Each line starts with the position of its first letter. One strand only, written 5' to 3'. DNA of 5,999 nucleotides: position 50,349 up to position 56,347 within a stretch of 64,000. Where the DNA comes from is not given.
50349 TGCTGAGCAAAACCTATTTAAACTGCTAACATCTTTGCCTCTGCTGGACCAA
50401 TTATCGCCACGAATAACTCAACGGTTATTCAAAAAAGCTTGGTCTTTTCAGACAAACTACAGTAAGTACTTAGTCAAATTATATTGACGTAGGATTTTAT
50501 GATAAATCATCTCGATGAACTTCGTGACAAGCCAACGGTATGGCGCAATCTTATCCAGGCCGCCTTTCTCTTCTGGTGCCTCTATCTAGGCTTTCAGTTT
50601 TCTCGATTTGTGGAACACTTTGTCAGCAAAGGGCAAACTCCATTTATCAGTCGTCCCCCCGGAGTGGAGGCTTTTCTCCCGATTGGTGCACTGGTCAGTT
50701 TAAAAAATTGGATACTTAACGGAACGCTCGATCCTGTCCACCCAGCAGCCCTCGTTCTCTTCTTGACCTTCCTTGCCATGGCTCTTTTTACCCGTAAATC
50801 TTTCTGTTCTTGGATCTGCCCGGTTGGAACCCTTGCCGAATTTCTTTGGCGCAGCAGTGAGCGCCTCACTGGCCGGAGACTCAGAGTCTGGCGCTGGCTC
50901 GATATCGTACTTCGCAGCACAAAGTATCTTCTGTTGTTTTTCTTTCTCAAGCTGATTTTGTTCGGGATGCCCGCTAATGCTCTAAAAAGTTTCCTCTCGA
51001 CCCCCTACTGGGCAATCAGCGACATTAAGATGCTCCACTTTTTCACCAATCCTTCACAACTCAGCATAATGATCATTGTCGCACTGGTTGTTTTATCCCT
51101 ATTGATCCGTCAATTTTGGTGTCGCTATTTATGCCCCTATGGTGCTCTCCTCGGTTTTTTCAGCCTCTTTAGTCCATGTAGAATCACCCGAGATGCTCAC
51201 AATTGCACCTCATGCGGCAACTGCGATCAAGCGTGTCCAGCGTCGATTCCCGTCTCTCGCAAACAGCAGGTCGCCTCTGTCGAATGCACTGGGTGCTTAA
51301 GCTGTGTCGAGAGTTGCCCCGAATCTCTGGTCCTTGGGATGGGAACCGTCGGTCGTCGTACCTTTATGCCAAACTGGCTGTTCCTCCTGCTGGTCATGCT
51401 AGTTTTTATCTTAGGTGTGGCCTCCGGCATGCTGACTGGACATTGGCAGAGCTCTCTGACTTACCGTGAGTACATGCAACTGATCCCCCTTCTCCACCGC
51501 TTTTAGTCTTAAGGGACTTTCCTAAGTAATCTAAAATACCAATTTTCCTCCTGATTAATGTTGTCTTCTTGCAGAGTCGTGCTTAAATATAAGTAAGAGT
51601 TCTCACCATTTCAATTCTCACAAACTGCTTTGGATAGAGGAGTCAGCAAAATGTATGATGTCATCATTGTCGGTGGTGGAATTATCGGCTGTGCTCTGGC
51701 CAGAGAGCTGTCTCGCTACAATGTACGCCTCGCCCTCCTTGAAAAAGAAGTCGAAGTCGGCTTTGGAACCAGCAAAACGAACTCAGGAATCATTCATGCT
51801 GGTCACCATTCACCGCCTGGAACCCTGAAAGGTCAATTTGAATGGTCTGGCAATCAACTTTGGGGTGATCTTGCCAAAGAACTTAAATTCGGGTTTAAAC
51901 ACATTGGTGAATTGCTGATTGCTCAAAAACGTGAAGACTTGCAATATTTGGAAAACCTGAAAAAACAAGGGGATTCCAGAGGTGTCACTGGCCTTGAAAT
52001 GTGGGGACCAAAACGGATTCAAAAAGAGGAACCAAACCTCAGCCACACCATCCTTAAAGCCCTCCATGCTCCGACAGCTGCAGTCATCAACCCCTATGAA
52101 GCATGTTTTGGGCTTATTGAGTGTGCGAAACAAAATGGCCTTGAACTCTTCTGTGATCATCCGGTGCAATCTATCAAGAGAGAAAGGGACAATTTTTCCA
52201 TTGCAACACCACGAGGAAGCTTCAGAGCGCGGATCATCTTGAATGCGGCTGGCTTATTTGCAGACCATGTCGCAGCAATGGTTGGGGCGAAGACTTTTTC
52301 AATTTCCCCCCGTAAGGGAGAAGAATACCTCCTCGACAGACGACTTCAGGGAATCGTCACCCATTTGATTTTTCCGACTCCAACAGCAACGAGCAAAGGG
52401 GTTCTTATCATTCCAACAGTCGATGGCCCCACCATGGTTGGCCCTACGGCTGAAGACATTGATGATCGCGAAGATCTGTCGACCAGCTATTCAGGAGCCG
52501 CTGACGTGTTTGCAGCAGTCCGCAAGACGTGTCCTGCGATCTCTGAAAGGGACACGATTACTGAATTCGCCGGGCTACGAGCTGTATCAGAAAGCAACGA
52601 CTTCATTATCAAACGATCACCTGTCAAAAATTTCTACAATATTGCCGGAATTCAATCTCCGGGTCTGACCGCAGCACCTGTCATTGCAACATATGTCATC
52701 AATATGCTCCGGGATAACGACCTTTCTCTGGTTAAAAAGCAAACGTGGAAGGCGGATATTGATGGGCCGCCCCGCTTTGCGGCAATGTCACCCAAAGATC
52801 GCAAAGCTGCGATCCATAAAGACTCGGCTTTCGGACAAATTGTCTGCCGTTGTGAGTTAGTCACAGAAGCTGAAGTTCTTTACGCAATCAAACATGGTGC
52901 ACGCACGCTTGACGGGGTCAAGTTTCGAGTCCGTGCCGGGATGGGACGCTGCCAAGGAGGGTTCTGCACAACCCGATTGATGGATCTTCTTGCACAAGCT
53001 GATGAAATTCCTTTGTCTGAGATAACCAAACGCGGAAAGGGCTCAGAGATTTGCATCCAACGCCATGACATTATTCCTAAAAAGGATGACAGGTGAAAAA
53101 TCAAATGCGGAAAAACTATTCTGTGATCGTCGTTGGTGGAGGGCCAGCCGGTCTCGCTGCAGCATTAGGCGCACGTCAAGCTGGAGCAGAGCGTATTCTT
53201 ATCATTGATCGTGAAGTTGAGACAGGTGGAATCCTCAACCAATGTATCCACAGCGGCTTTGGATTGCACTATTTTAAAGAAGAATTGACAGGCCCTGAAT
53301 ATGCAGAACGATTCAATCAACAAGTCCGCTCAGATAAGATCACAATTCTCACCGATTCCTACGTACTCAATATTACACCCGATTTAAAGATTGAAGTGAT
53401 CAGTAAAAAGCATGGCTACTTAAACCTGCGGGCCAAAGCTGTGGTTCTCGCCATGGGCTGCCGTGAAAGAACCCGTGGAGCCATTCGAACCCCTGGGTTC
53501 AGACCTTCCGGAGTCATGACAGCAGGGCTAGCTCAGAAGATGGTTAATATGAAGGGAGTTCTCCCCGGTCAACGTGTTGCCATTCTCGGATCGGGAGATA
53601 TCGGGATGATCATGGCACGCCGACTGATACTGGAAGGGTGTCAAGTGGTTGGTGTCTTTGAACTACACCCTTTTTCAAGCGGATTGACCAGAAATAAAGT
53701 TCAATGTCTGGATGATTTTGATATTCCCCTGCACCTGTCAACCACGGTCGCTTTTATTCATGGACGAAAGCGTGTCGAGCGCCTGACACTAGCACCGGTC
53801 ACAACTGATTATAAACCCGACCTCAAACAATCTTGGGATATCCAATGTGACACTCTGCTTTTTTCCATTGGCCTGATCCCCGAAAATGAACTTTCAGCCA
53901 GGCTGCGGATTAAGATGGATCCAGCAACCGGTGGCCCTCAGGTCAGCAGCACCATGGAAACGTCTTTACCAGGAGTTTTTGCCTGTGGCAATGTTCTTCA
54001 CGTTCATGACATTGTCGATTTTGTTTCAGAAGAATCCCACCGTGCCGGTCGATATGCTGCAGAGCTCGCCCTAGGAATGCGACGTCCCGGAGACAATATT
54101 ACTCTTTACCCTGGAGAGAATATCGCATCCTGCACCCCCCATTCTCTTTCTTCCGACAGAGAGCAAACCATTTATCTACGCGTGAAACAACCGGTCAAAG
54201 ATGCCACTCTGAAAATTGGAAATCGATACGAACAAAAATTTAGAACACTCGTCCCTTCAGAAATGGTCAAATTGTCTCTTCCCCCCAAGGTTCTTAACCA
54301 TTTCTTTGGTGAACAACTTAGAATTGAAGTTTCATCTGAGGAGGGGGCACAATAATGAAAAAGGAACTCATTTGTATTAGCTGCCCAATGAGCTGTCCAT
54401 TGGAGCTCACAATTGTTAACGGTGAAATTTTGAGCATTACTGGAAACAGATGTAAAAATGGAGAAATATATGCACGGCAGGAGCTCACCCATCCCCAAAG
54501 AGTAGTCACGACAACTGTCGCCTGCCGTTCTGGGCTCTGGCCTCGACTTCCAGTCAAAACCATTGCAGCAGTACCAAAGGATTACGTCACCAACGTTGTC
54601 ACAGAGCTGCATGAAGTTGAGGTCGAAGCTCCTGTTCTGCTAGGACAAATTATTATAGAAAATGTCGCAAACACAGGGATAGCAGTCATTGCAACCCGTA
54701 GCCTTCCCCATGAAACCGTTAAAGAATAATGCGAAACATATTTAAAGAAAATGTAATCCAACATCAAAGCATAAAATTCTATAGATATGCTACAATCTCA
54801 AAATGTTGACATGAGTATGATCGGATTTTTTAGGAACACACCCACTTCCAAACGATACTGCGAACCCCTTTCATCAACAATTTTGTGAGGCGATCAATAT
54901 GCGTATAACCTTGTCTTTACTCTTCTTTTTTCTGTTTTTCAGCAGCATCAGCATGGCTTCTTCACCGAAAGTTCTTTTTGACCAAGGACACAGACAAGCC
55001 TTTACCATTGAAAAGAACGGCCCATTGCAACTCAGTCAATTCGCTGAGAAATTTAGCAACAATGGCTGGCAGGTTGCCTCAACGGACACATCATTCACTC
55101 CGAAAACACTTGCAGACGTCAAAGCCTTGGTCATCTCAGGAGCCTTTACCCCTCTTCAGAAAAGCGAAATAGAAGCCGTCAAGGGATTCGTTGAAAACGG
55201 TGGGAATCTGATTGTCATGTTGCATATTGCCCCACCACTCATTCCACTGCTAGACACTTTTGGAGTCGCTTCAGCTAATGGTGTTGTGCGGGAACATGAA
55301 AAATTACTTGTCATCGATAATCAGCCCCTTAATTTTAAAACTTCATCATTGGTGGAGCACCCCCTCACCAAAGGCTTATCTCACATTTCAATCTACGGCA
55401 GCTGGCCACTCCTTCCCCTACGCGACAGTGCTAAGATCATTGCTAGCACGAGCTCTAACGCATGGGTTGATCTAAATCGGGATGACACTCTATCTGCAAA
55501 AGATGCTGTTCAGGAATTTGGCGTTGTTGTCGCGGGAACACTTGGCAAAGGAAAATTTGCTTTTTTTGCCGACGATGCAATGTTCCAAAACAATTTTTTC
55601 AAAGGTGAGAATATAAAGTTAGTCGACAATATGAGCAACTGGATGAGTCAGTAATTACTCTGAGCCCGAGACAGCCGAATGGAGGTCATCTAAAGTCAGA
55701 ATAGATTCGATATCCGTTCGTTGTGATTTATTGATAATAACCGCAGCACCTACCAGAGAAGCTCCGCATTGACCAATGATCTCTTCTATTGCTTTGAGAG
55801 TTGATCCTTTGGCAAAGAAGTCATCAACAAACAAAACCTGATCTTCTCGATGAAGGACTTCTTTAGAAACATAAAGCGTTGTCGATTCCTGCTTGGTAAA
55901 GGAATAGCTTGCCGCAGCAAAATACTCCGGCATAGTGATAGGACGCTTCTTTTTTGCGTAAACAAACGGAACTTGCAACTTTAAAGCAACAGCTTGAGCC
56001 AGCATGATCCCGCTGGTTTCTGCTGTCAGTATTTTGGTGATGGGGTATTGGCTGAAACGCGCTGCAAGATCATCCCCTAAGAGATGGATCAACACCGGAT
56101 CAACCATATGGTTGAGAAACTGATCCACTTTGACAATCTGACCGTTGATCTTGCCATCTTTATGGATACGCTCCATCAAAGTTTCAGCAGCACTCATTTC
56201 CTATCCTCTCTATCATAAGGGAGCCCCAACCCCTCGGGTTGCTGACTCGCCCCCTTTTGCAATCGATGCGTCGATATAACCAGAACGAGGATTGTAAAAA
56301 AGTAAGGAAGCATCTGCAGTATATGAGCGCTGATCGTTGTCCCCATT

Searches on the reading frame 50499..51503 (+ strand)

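Call 41: search_protein_families(library=ncbifam, proteins=[window:50499-51503:+], max_evalue=0.00001)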
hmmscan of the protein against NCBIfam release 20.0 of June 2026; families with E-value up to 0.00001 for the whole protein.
window:50499-51503:+ (335 aa): 5 families
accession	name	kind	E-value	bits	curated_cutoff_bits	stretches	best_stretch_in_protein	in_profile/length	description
TIGR02163.1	napH_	subfamily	2.8e-24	86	213.05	1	91-276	70-249/255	NapH/MauN family ferredoxin-type protein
NF007013.0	PRK09477.1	equivalog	5.1e-21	75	234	1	89-276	91-272/286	quinol dehydrogenase ferredoxin subunit NapH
NF046105.1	TransRegNosR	equivalog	1.7e-13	49.8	1000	1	86-269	483-661/680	transcriptional regulator NosR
NF038196.1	ferrodoxin_EFR1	subfamily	3.4e-07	30.5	75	1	234-276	184-227/242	EFR1 family ferrodoxin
NF045874.1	Vhu_polyferre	exception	1.1e-06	27.7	600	1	203-279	33-105/381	F420-non-reducing hydrogenase associated-polyferredoxin VhuB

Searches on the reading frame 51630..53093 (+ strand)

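Call 41: search_protein_families(library=ncbifam, proteins=[window:51630-53093:+], max_evalue=0.00001)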
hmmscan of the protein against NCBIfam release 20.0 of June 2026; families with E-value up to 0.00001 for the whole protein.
window:51630-53093:+ (488 aa): 20 families
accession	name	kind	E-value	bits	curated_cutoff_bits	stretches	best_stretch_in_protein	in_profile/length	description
NF033460.1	glycerol3P_ox_II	equivalog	3.2e-88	296.3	460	1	9-360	2-360/361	type 2 glycerol-3-phosphate oxidase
NF008726.1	PRK11728.1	equivalog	1.9e-51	175.1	299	1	9-291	1-285/389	L-2-hydroxyglutarate oxidase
TIGR03377.1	glycerol3P_GlpA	equivalog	1.4e-41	142.6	552.8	2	10-324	1-311/530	anaerobic glycerol-3-phosphate dehydrogenase subunit GlpA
TIGR02352.1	thiamin_ThiO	equivalog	1.7e-31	109.6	250.8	1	11-362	1-349/351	glycine oxidase ThiO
NF008313.0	PRK11101.1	equivalog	3.4e-28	98.5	425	2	7-324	7-322/548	anaerobic glycerol-3-phosphate dehydrogenase subunit A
TIGR03197.1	MnmC_Cterm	equivalog_domain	2.6e-17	63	174.2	1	10-320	1-306/400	FAD-dependent 5-carboxymethylaminomethyl-2-thiouridine(34) oxidoreductase MnmC1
TIGR03364.1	HpnW_proposed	hypoth_equivalog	1.2e-15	57.5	285.1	1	9-207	1-193/365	TIGR03364 family FAD-dependent oxidoreductase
NF050086.1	pipecolate_AmaA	exception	3e-15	55.8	600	1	8-213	25-239/425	L-pipecolate oxidase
TIGR01373.1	soxB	subfamily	1.9e-12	46.7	529.45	1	7-360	29-382/407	sarcosine oxidase subunit beta family protein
NF001933.0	PRK00711.1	subfamily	1e-11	44.5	383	0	83-364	126-403/429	D-amino acid dehydrogenase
NF008425.0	PRK11259.1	equivalog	3e-11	42.9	257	1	7-359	3-357/377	N-methyl-L-tryptophan oxidase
NF002480.1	PRK01747.1-1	equivalog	9.4e-11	40.8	540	1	9-231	249-469/645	bifunctional tRNA (5-methylaminomethyl-2-thiouridine)(34)-methyltransferase MnmC2/FAD-dependent 5-carboxymethylaminomethyl-2-thiouridine(34)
TIGR01377.1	soxA_mon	subfamily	2.5e-10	39.7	479.65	1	9-352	1-350/381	amino oxidase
NF009906.0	PRK13369.1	equivalog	3.6e-10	39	352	0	6-58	4-55/502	glycerol-3-phosphate dehydrogenase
NF008899.0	PRK12266.1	equivalog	6.4e-09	34.8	360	0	6-58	4-55/508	glycerol-3-phosphate dehydrogenase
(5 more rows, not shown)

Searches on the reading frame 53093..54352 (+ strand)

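Call 41: search_protein_families(library=ncbifam, proteins=[window:53093-54352:+], max_evalue=0.00001)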
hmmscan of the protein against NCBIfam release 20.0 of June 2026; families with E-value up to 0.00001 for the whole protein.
window:53093-54352:+ (420 aa): 35 families (the best 25 are shown)
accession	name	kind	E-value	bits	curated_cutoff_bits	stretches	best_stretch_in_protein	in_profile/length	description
TIGR01292.1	TRX_reduct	equivalog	5.6e-25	87.8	343.45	1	9-303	1-276/300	thioredoxin-disulfide reductase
TIGR01372.1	soxA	subfamily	1.2e-22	79.6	1164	1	4-311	164-468/996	sarcosine oxidase subunit alpha family protein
TIGR03140.1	AhpF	equivalog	7e-19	67.7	502.9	1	3-303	207-488/515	alkyl hydroperoxide reductase subunit F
TIGR01350.1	lipoamide_DH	equivalog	2.2e-13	49.8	408.8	1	81-317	102-324/461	dihydrolipoyl dehydrogenase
NF042949.2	3PPDioc_HcaD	equivalog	4.1e-12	45.5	450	1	78-303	66-277/386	3-phenylpropionate/cinnamic acid dioxygenase ferredoxin--NAD(+) reductase subunit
TIGR04018.1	Bthiol_YpdA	hypoth_equivalog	3.2e-11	42.6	339.9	0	245-320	231-307/316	YpdA family putative bacillithiol disulfide reductase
NF003585.0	PRK05249.1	equivalog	4.4e-11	42.1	465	1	5-55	3-49/464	Si-specific NAD(P)(+) transhydrogenase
NF009410.0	PRK12771.1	subfamily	3e-10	39.3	516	1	10-308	140-428/566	NAD(P)-binding protein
NF041682.1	ant_diox_AndAa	equivalog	3.3e-10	39.2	650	1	114-302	102-279/406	anthranilate 1,2-dioxygenase system ferredoxin--NAD(+) reductase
TIGR03143.1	AhpF_homolog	hypoth_equivalog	3.5e-10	39.1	687.65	1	5-301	1-282/555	putative alkyl hydroperoxide reductase F subunit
TIGR01317.1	GOGAT_sm_gam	subfamily_domain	5.1e-10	38.8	447.7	0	5-91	140-216/485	glutamate synthase small subunit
TIGR03315.1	Se_ygfK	equivalog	8.7e-10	36.7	835.3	1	5-311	533-825/1012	putative selenate reductase subunit YgfK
TIGR01316.1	gltA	equivalog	2.2e-09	36.6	471.75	0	248-321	372-444/449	NADPH-dependent glutamate synthase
TIGR03385.1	CoA_CoA_reduc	equivalog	3.3e-09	36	578.8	1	11-308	2-289/439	CoA-disulfide reductase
NF004991.0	PRK06370.1-3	subfamily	4.2e-09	35.5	620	0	6-50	33-76/509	FAD-containing oxidoreductase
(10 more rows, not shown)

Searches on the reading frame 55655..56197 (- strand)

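Call 41: search_protein_families(library=ncbifam, proteins=[window:55655-56197:-], max_evalue=0.00001)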
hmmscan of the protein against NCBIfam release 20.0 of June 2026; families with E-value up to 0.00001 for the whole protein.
window:55655-56197:- (180 aa): 18 families
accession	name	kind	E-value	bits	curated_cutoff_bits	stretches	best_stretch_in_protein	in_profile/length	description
NF006671.0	PRK09219.1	equivalog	7.2e-49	165.9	177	1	5-160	2-159/192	xanthine phosphoribosyltransferase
TIGR01744.1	XPRTase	equivalog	1.8e-48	164.7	164.45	1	5-161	2-160/191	xanthine phosphoribosyltransferase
NF006328.0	PRK08558.1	equivalog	2.5e-28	99.3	184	1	22-160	76-218/238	adenine phosphoribosyltransferase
NF005592.0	PRK07322.1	subfamily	1.9e-18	66.4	143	1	28-172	29-174/180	adenine phosphoribosyltransferase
TIGR01743.1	purR_Bsub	equivalog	1.9e-18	66.4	258.7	1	30-161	106-237/268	pur operon repressor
NF002636.0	PRK02304.1-5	equivalog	1.7e-17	63.5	125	1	33-159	35-158/176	adenine phosphoribosyltransferase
NF002632.0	PRK02304.1-1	equivalog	3e-17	63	243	1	42-158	46-159/183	adenine phosphoribosyltransferase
TIGR01090.1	apt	equivalog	4.7e-17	62.6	185.85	1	36-157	30-148/169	adenine phosphoribosyltransferase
NF002634.0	PRK02304.1-3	equivalog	2.3e-15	56.8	170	1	31-157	34-157/182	adenine phosphoribosyltransferase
NF002635.0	PRK02304.1-4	subfamily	8.7e-14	51.5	146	1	31-161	33-158/188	adenine phosphoribosyltransferase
NF040646.1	HPT_Archaea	equivalog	7.2e-13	48.5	200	1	32-161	34-157/184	hypoxanthine/guanine phosphoribosyltransferase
NF002633.0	PRK02304.1-2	equivalog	1.2e-12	47.9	224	1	43-166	39-159/172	adenine phosphoribosyltransferase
NF009211.0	PRK12560.1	equivalog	4.2e-08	33.2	188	1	13-166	14-162/187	adenine phosphoribosyltransferase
TIGR01367.1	pyrE_Therm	equivalog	7.5e-08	32.2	150.25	0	31-171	35-158/187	orotate phosphoribosyltransferase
NF006605.0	PRK09162.1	equivalog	6.1e-07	29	181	1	115-163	95-143/183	hypoxanthine-guanine phosphoribosyltransferase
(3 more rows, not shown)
